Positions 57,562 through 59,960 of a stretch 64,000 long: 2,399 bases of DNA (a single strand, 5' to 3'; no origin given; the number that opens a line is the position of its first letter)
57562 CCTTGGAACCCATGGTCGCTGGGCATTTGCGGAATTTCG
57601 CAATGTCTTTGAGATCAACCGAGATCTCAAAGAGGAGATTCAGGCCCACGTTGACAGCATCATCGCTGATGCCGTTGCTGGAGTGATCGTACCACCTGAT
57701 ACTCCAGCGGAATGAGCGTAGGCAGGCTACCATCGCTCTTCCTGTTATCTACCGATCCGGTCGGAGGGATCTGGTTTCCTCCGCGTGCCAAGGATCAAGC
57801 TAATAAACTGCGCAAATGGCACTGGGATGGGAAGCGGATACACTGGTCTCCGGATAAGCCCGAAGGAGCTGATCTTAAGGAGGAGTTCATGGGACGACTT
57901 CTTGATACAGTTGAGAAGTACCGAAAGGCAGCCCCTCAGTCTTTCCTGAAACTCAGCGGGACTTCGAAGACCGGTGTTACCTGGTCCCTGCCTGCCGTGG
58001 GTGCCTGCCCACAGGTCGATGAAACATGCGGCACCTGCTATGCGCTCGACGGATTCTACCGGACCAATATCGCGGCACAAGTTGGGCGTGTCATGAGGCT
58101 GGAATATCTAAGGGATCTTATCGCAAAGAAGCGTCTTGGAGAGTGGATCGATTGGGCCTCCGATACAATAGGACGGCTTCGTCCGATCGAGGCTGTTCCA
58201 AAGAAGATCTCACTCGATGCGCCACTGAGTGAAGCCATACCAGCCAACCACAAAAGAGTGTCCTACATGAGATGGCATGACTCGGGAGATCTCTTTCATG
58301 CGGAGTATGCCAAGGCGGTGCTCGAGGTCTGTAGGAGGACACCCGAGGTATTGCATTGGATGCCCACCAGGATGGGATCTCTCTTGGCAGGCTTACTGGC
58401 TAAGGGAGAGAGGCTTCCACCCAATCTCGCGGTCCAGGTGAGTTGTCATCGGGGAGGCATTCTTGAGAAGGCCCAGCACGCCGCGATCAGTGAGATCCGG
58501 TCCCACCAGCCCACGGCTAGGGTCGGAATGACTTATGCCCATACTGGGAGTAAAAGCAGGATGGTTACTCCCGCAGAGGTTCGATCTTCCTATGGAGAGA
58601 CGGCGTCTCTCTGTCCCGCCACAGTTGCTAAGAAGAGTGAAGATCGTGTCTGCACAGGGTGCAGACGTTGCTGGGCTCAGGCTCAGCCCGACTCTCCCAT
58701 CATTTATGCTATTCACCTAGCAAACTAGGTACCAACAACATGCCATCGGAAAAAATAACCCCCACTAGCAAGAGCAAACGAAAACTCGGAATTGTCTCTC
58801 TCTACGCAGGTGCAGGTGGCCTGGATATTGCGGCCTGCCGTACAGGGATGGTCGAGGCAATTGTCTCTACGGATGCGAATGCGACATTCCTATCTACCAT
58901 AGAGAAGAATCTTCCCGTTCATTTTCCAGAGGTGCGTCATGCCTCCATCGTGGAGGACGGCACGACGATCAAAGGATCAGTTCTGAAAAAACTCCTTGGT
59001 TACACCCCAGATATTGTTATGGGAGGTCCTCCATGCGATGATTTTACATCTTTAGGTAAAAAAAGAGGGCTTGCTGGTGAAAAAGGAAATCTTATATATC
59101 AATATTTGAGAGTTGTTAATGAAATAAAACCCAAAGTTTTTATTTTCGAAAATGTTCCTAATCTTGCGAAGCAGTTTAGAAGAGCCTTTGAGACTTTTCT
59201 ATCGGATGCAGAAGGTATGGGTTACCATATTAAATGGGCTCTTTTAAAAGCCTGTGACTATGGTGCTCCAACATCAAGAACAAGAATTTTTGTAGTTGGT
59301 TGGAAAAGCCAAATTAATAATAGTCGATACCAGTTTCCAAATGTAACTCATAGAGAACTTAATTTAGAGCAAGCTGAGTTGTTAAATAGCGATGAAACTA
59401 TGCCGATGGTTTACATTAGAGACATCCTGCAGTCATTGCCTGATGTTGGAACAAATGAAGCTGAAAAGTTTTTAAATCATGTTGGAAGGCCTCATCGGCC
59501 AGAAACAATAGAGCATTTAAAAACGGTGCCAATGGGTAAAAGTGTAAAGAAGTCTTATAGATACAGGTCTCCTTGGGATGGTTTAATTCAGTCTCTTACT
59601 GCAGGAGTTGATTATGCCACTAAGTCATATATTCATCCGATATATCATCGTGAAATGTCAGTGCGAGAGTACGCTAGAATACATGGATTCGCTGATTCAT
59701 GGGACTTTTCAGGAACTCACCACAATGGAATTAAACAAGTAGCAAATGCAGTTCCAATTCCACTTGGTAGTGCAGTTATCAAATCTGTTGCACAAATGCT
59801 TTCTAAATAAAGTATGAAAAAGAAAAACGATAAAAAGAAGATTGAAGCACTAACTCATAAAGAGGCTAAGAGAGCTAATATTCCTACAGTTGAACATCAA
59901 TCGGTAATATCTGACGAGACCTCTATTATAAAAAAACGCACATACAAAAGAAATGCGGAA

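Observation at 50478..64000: Composite defence island with an unusual gene order: DUF2130, Z1, res, three-Cys protein, dcm, mod, HKD nuclease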

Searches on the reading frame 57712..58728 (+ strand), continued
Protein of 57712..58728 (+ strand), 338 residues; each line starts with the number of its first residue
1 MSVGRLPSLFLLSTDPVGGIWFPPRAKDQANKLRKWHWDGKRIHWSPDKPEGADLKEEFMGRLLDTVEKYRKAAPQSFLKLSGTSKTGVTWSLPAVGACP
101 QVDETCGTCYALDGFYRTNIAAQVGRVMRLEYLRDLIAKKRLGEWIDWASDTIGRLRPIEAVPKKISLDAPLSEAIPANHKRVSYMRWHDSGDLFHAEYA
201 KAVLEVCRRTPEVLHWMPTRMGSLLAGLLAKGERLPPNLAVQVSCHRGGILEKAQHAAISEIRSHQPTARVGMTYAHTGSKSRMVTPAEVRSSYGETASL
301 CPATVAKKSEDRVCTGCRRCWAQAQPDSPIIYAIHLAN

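Call 44: search_solved_structures(query=A1, max_evalue=1)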
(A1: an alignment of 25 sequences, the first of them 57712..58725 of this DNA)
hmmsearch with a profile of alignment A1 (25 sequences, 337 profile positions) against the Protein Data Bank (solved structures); distinct sequences matched with E-value up to 1: 0.

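Call 45: fold_search(model_id=the predicted structure, library=pdb)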
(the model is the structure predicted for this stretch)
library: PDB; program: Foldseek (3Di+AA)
matches with E <= 10: 821; with E <= 0.001: 0
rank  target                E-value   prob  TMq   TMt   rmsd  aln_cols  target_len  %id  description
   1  1clx_A                3.5e-02  0.30  0.23  0.22  14.6       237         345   11  CATALYTIC CORE OF XYLANASE A (released 1996-06-20)
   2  5vyz_D                4.4e-02  0.33  0.23  0.09  12.8       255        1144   11  Crystal structure of Lactococcus lactis pyruvate carboxylase in complex with cyclic-di-AMP (released 2017-08-16)
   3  5vyz_B                5.9e-02  0.33  0.20  0.07  12.8       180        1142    8  Crystal structure of Lactococcus lactis pyruvate carboxylase in complex with cyclic-di-AMP (released 2017-08-16)
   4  6gpa_B                6.3e-02  0.28  0.21  0.22  11.2       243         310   12  Beta-1,4-galactanase from Bacteroides thetaiotaomicron with galactose (released 2018-12-26)
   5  4m6v_D                1.0e-01  0.28  0.25  0.16  13.4       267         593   10  Structure of the carboxyl transferase domain from Rhizobium etli pyruvate carboxylase with pyruvate and biocytin (released 2014-09-10)
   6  1e15_B                1.2e-01  0.12  0.13  0.10  11.5       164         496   12  Chitinase B from Serratia Marcescens (released 2000-08-18)
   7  5vyz_A                1.3e-01  0.25  0.20  0.07  12.8       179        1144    8  Crystal structure of Lactococcus lactis pyruvate carboxylase in complex with cyclic-di-AMP (released 2017-08-16)
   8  8v0a_B                1.3e-01  0.15  0.21  0.26  13.6       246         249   12  Crystal Structure of the worst case of the reconstruction of the ancestral triosephosphate isomerase of the last opist (released 2024-09-04)
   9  7ety_B                1.4e-01  0.23  0.20  0.16   9.6       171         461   12  Crystal structure of bifunctional indole-3-glycerol phosphate synthase / phosphoribosylanthranilate isomerase (trpC) f (released 2022-05-11)
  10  3c52_A                1.5e-01  0.23  0.23  0.25  10.0       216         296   10  Class II fructose-1,6-bisphosphate aldolase from helicobacter pylori in complex with phosphoglycolohydroxamic acid, a  (released 2008-08-26)
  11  5vyz_C                1.5e-01  0.18  0.23  0.09  14.1       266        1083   10  Crystal structure of Lactococcus lactis pyruvate carboxylase in complex with cyclic-di-AMP (released 2017-08-16)
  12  1hjq                  1.6e-01  0.21  0.23  0.23  11.2       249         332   13  Structure of two fungal beta-1,4-galactanases: searching for the basis for temperature and pH optimum. (released 2003-07-25)
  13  1ogg_A                1.6e-01  0.11  0.13  0.10  11.4       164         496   12  chitinase b from serratia marcescens mutant d142n in complex with inhibitor allosamidin (released 2004-04-27)
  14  1hjs_A                1.7e-01  0.21  0.23  0.23  11.2       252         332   12  Structure of two fungal beta-1,4-galactanases: searching for the basis for temperature and pH optimum. (released 2003-06-02)
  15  7wtb_A                1.7e-01  0.16  0.23  0.09  12.8       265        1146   10  Cryo-EM structure of human pyruvate carboxylase with acetyl-CoA (released 2022-11-09)
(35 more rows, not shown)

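Call 50: fold_search(model_id=the predicted structure, library=viral)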
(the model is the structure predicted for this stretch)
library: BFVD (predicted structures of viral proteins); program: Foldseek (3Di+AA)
matches with E <= 10: 323; with E <= 0.001: 16
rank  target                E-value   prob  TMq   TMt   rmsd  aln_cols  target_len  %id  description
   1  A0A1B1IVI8            1.0e-08  1.00  0.44  0.69   6.8       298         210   21  (no name in the UniProt tables at hand)
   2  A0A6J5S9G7            1.4e-07  1.00  0.38  0.57   6.2       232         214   21  Gene product 88 domain-containing protein (Fragment) [uncultured Caudovirales phage]
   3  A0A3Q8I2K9            4.1e-07  1.00  0.42  0.62   5.7       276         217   17  (no name in the UniProt tables at hand)
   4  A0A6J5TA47            5.5e-07  1.00  0.46  0.30   8.6       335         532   16  Gene 88 protein [uncultured Caudovirales phage]
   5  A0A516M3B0            7.5e-07  1.00  0.52  0.54   8.7       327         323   13  (no name in the UniProt tables at hand)
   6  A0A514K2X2            3.5e-06  1.00  0.45  0.66   5.9       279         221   14  Gene product 88 domain-containing protein [Nitrosopumilus spindle-shaped virus]
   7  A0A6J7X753            4.2e-06  1.00  0.50  0.56   5.6       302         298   15  Gene product 88 domain-containing protein [uncultured Caudovirales phage]
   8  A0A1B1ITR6            1.5e-05  1.00  0.40  0.56   8.3       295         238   15  (no name in the UniProt tables at hand)
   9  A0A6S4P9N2            1.6e-05  1.00  0.44  0.59   5.1       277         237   13  Phage protein Gp37/Gp68-like protein [uncultured phage_MedDCM-OCT-S42-C7]
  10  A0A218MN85            6.2e-05  1.00  0.29  0.67   1.8       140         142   25  Gene product 88 domain-containing protein [uncultured virus]
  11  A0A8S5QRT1            7.8e-05  1.00  0.28  0.67   5.8       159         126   19  Gene product 88 domain-containing protein [Siphoviridae sp. ctE6L85]
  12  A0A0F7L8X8            1.1e-04  1.00  0.39  0.65   7.4       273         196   15  Gene product 88 domain-containing protein [uncultured marine virus]
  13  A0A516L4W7            1.7e-04  1.00  0.31  0.37   7.2       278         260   15  (no name in the UniProt tables at hand)
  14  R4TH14                2.4e-04  1.00  0.41  0.49   8.8       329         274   16  Gene product 88 domain-containing protein [Halogranum tailed virus 1]
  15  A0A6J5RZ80            3.5e-04  1.00  0.41  0.45   9.0       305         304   15  Gene product 88 domain-containing protein [uncultured Caudovirales phage]
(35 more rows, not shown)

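Call 60: search_protein_families(library=padloc, proteins=[L083:12965-15001:+, L083:15061-15924:+, L083:15927-17192:+, L083:17182-18393:+], max_evalue=0.001)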
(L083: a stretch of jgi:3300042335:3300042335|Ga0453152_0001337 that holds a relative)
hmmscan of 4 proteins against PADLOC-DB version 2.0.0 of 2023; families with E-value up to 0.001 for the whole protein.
L083:12965-15001:+ (678 aa): 38 families (the best 25 are shown)
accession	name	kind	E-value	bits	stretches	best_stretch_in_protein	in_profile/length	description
PDLC01087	C3a187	-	5e-24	83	2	417-670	319-552/559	NERD+UvrD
PDLC00132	GajB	-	9.1e-24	82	3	417-569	214-368/625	UrvD helicase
PDLC03802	RTasHel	-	5.6e-22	76.3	2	223-563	13-325/675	DRT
PDLC00117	GajB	-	7.1e-22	75.6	2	588-656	510-570/604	UrvD helicase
PDLC00114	GajB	-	5.4e-20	69.5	2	216-582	9-381/635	UrvD helicase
PDLC00123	GajB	-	3.2e-15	53.8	2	571-657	420-504/540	UrvD helicase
PDLC00104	GajB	-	6.2e-13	46.3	2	590-656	501-559/574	UrvD helicase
PDLC00107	GajB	-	1.6e-12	44.8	2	418-563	216-356/587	UrvD helicase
PDLC00127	GajB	-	1.6e-12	44.7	1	557-656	472-562/594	UrvD helicase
PDLC00106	GajB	-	2.6e-12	44.1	1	217-300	6-92/577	UrvD helicase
PDLC00103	GajB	-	1.9e-11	41.6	1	417-564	211-358/612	UrvD helicase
PDLC00130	GajB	-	6.3e-10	35.9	1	589-659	505-567/589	UrvD helicase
PDLC00129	GajB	-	7.2e-10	36.1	1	418-535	227-331/594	UrvD helicase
PDLC00122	GajB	-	8.6e-10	36.1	0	422-529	167-278/502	UrvD helicase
PDLC00108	GajB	-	1.5e-09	35.3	1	565-656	325-410/445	UrvD helicase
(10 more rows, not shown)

L083:15061-15924:+ (287 aa): 0 families

L083:15927-17192:+ (421 aa): 2 families
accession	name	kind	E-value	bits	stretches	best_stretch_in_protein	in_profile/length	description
PDLC02494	BrxD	-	8.5e-44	148.4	1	4-411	6-410/440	BrxD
PDLC03959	SngB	-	5.2e-31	106.2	1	2-374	6-379/439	-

L083:17182-18393:+ (403 aa): 2 families
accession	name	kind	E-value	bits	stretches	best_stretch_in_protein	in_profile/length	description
PDLC02494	BrxD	-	3.7e-13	47.4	1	5-111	3-111/440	BrxD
PDLC03959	SngB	-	2.5e-10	38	1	1-87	1-90/439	-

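Call 61: search_protein_families(library=ncbifam, proteins=[L083:12965-15001:+, L083:15061-15924:+, L083:15927-17192:+, L083:17182-18393:+], max_evalue=0.001)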
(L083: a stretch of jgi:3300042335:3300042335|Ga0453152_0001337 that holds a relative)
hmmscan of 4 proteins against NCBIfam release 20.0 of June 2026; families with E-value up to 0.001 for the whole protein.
L083:12965-15001:+ (678 aa): 14 families
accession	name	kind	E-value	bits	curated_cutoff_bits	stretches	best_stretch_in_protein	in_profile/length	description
TIGR01073.1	pcrA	equivalog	3.9e-19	68.5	911.2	2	590-659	546-608/725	DNA helicase PcrA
NF008743.0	PRK11773.1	equivalog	1.7e-17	63.1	965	2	591-659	552-613/720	DNA helicase II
TIGR01074.1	rep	equivalog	3.6e-16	58.6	951.45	2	589-658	548-609/668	DNA helicase Rep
TIGR01075.1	uvrD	equivalog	1.7e-15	56.4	1144.45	2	590-659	546-608/715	DNA helicase II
NF041464.1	HelD_BACSU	equivalog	8.4e-15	53.7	419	1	422-672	551-775/779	RNA polymerase recycling motor HelD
NF008276.0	PRK11054.1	equivalog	2.6e-12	46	543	1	579-671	574-673/684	DNA helicase IV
NF008172.0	PRK10919.1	equivalog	2.4e-10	39.3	1168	1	216-314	4-101/673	DNA helicase Rep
TIGR00609.1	recB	equivalog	1.7e-09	36.4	696.05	1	417-549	371-504/1175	exodeoxyribonuclease V subunit beta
NF041254.1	motor_HelR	exception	2.3e-09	36.1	750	1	217-257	190-230/706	RNA polymerase recycling motor ATPase HelR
NF041258.1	motor_HelR_2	exception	7.1e-08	31.1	1100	0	418-544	514-635/713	RNA polymerase recycling motor ATPase HelR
NF010485.0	PRK13909.1-2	equivalog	1.9e-07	29.7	650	1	423-575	337-494/909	RecB-like helicase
NF041465.1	HelD_MYCSM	equivalog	2.5e-07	29.1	1051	0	217-252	178-213/719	RNA polymerase recycling motor HelD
NF053713.1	helicas_STM2767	equivalog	8.6e-07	27.7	550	0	231-278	192-239/665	STM2767 family DEAD/DEAH box helicase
TIGR02785.1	addA_Gpos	equivalog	3.7e-05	21.8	707.65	0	235-282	21-69/1234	helicase-exonuclease AddAB subunit AddA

L083:15061-15924:+ (287 aa): 0 families

L083:15927-17192:+ (421 aa): 2 families
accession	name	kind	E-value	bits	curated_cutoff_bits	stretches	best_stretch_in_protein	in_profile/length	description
NF033438.1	BREX_BrxD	equivalog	2.5e-42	145.5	350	1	4-411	2-406/423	BREX system ATP-binding protein BrxD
NF047389.1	ATPase_Sll1717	subfamily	0.00025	20.3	75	1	50-282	29-221/454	P-loop ATPase, Sll1717 family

L083:17182-18393:+ (403 aa): 1 family
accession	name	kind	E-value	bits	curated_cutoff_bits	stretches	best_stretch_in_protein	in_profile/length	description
NF033438.1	BREX_BrxD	equivalog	2.1e-12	46.8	350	1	9-111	3-107/423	BREX system ATP-binding protein BrxD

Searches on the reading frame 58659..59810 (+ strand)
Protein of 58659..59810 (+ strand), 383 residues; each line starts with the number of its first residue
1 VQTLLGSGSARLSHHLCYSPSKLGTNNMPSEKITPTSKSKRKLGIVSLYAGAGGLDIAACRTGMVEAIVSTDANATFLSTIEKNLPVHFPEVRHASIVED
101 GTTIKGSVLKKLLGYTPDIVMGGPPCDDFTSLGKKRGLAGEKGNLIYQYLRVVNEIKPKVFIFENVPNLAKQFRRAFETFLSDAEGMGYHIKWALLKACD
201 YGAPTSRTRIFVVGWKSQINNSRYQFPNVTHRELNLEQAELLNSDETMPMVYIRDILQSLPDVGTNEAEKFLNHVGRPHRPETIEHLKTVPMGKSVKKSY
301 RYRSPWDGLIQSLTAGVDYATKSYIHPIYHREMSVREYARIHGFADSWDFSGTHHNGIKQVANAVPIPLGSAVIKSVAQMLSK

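Call 3: search_protein_families(library=pfam, proteins=[window:58659-59810:+], max_evalue=0.01)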
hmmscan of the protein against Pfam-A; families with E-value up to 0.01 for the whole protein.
window:58659-59810:+ (383 aa): 1 family
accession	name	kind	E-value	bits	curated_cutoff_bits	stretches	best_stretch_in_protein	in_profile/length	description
PF00145.23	DNA_methylase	-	1.4e-55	189.5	22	1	45-377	3-322/324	C-5 cytosine-specific DNA methylase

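Call 4: search_protein_families(library=padloc, proteins=[window:58659-59810:+], max_evalue=0.01)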
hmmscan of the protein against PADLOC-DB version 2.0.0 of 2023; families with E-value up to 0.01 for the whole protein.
window:58659-59810:+ (383 aa): 63 families (the best 25 are shown)
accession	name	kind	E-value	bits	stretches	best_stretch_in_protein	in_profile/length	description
PDLC03378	MTase_II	-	7e-68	227.4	1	42-382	2-331/344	Type II methyltransferase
PDLC03234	MTase_II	-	6.2e-61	204.7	1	41-382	3-367/375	Type II methyltransferase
PDLC03326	MTase_II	-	1.5e-55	187.1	2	43-270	5-224/412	Type II methyltransferase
PDLC03272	MTase_II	-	4.9e-55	185.3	1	32-382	64-391/407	Type II methyltransferase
PDLC00033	DruM2|DruM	-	5.5e-53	178.6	1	32-382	10-365/368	DNA cytosine methylase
PDLC00026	DruM2|DruM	-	1.8e-52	177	1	41-382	3-319/336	DNA cytosine methylase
PDLC00030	DruM2|DruM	-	1.5e-43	147.5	1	40-382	3-365/380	DNA cytosine methylase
PDLC02650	DrmMII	-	4.4e-41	139.2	2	175-377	202-414/435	DrmMII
PDLC00027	DruM2|DruM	-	4.9e-40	136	2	40-283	9-226/361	DNA cytosine methylase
PDLC00031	DruM2|DruM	-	3.2e-36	123.2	2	38-300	7-241/361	DNA cytosine methylase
PDLC02649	DrmMII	-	2.9e-35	120.1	2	117-270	116-257/422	DrmMII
PDLC03237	MTase_II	-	2.8e-33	112.9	2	44-223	795-976/1036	Type II methyltransferase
PDLC03307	MTase_II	-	1.2e-32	111.7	2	185-382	159-370/382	Type II methyltransferase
PDLC03232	MTase_II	-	3.8e-32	109.7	2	118-263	134-290/465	Type II methyltransferase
PDLC03279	MTase_II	-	7.1e-32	108.4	1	45-381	5-357/587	Type II methyltransferase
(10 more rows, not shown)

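Call 5: search_protein_families(library=ncbifam, proteins=[window:58659-59810:+], max_evalue=0.01)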
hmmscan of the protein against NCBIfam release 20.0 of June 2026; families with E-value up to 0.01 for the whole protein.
window:58659-59810:+ (383 aa): 2 families
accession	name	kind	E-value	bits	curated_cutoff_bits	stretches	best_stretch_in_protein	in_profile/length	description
TIGR00675.1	dcm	superfamily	9.5e-45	153.6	100.65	1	45-376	1-328/329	DNA (cytosine-5-)-methyltransferase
NF007772.0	PRK10458.1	subfamily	4.5e-05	22.2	710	1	119-196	172-259/472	DNA cytosine methylase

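Call 20: search_protein_families(library=phrogs, proteins=[window:58659-59810:+], max_evalue=0.001)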
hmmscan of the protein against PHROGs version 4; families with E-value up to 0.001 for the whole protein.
window:58659-59810:+ (383 aa): 6 families
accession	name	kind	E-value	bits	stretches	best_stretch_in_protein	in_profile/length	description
phrog_116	-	other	2.7e-62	212.2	1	31-381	196-493/779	DNA methyltransferase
phrog_363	-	other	1.2e-37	130.8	1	37-223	48-222/327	DNA methyltransferase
phrog_23910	-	unknown function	8.5e-08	33.2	1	318-381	30-98/99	-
phrog_32758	-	other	5.5e-07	30.4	1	177-218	5-46/154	DNA methyltransferase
phrog_36001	-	unknown function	8.2e-07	28.6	1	144-221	489-567/715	-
phrog_29583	-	other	4.9e-06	26.5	1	117-232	79-204/468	DNA methyltransferase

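Call 98: search_protein_representatives(protein=window:58740-59810:+)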
Query: 356 residues. Proteins with E-value up to 0.001 (for the whole library): 41813; up to 1e-10: 12157; up to 1e-30: 92. The best 150 are listed.
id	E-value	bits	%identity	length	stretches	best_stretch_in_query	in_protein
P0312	6.6e-125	433.5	58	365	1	13-350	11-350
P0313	6.4e-102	357.9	60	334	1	80-352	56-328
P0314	2.1e-75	270.7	41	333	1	17-353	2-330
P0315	4.5e-63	230.2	56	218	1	147-351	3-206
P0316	7.5e-62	226.1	28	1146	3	90-349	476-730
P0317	6.0e-54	200.1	50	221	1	11-209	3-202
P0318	7.1e-54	199.9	32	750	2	17-345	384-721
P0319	6.1e-53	196.8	32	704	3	16-353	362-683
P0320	3.9e-50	187.6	62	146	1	216-352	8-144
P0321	4.1e-50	187.5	35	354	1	16-355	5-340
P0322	6.7e-49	183.5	34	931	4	6-191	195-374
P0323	4.1e-47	177.7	29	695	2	78-354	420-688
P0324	1.3e-46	176.0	33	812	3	10-349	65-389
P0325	2.0e-46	175.4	34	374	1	11-354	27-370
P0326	8.5e-46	173.3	34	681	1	18-354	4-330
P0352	3.2e-38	148.4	29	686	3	18-355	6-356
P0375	2.3e-33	132.5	29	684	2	18-311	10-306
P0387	1.1e-31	127.0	30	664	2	18-355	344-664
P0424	1.3e-29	120.1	27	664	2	5-354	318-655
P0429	2.4e-29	119.2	31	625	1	17-353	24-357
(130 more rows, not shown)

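Call 102: search_protein_families(library=pfam, proteins=[P0326, P0316, P0322, P0323, P0324, P0352, P0375, P0387, P0424, P0429], max_evalue=0.01)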
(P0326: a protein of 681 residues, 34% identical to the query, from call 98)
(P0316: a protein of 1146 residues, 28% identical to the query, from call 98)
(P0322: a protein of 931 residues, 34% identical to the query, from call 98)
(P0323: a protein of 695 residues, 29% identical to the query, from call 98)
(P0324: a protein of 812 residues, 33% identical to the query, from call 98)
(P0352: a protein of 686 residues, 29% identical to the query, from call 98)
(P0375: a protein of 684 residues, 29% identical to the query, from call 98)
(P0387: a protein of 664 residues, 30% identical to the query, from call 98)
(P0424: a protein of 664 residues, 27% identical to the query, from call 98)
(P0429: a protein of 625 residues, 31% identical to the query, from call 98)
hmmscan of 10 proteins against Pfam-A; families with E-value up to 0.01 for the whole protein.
P0326 (681 aa): 1 family
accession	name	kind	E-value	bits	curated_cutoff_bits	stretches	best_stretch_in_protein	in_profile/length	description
PF00145.23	DNA_methylase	-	1.4e-64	219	22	1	3-326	2-322/324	C-5 cytosine-specific DNA methylase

P0316 (1146 aa): 2 families
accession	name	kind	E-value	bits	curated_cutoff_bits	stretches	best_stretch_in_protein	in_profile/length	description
PF00145.23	DNA_methylase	-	3.3e-222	737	22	3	416-732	1-323/324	C-5 cytosine-specific DNA methylase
PF09445.16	Methyltransf_15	-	0.0029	17.6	22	0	806-885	5-81/165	RNA cap guanine-N2 methyltransferase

P0322 (931 aa): 4 families
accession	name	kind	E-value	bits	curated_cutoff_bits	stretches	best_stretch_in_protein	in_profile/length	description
PF00145.23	DNA_methylase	-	3e-142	474.2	22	2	205-528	1-323/324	C-5 cytosine-specific DNA methylase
PF01728.25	FtsJ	-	8.8e-08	32.7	24.1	1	561-636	21-96/181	FtsJ-like methyltransferase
PF09445.16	Methyltransf_15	-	1.6e-06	28.2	22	1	566-652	5-92/165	RNA cap guanine-N2 methyltransferase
PF13649.12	Methyltransf_25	-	0.00027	22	27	0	567-621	3-57/97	Methyltransferase domain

P0323 (695 aa): 2 families
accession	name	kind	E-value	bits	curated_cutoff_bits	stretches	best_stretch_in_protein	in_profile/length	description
PF00145.23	DNA_methylase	-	7.6e-138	459.8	22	2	15-330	2-323/324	C-5 cytosine-specific DNA methylase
PF04328.18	Sel_put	-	0.0079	16.7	25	0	593-620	11-38/61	Selenoprotein, putative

P0324 (812 aa): 8 families
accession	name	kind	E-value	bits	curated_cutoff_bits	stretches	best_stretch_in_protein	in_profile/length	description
PF00145.23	DNA_methylase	-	1.1e-120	403.4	22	2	74-389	4-321/324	C-5 cytosine-specific DNA methylase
PF01381.28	HTH_3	-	4.8e-11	43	23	1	6-51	1-46/55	Helix-turn-helix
PF13560.12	HTH_31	-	3.1e-09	37.4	27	1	3-58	3-56/64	Helix-turn-helix domain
PF09445.16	Methyltransf_15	-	4.1e-06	26.9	22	0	435-517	3-86/165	RNA cap guanine-N2 methyltransferase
PF03602.21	Cons_hypoth95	-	0.0022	18.1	24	0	433-511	42-122/182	Conserved hypothetical protein 95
PF12844.13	HTH_19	-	0.0036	17.6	30.2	1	5-54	3-49/64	Helix-turn-helix domain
PF15943.11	YdaS_toxin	-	0.0059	16.8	30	0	9-44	5-37/65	Bacterial toxin YdaS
PF13384.12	HTH_23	-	0.0065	16.7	24.6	0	4-34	9-37/50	Homeodomain-like domain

P0352 (686 aa): 4 families
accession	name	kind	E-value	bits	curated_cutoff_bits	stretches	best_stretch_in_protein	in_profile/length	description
PF00145.23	DNA_methylase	-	1e-158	528.4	22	2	376-682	2-323/324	C-5 cytosine-specific DNA methylase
PF09445.16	Methyltransf_15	-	7e-05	22.9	22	0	5-87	3-89/165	RNA cap guanine-N2 methyltransferase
PF06325.19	PrmA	-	0.0028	17.6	22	0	371-411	159-199/296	Ribosomal protein L11 methyltransferase (PrmA)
PF13847.12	Methyltransf_31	-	0.0073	16.4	27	0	5-119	6-113/145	Methyltransferase domain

P0375 (684 aa): 2 families
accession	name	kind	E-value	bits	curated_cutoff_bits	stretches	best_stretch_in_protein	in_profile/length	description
PF00145.23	DNA_methylase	-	1.3e-185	616.8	22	2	368-678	1-322/324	C-5 cytosine-specific DNA methylase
PF02475.24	TRM5-TYW2_MTfase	-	0.0018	18.7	28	0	362-410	33-81/164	TRM5/TYW2 methyltransferase domain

P0387 (664 aa): 1 family
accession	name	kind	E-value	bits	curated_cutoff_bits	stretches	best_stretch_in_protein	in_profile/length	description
PF00145.23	DNA_methylase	-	6.9e-87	292.3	22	3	345-660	4-323/324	C-5 cytosine-specific DNA methylase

P0424 (664 aa): 4 families
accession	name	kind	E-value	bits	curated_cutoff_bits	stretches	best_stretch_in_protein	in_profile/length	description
PF00145.23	DNA_methylase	-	2.2e-83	280.8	22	2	332-652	4-323/324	C-5 cytosine-specific DNA methylase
PF09445.16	Methyltransf_15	-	5.2e-06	26.6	22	1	6-47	3-43/165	RNA cap guanine-N2 methyltransferase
PF13649.12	Methyltransf_25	-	0.00076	20.6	27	0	7-61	1-60/97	Methyltransferase domain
PF06325.19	PrmA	-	0.005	16.8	22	0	6-47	164-205/296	Ribosomal protein L11 methyltransferase (PrmA)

P0429 (625 aa): 1 family
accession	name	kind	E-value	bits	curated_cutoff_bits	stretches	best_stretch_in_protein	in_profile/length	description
PF00145.23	DNA_methylase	-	3.3e-68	230.9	22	1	24-355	2-323/324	C-5 cytosine-specific DNA methylase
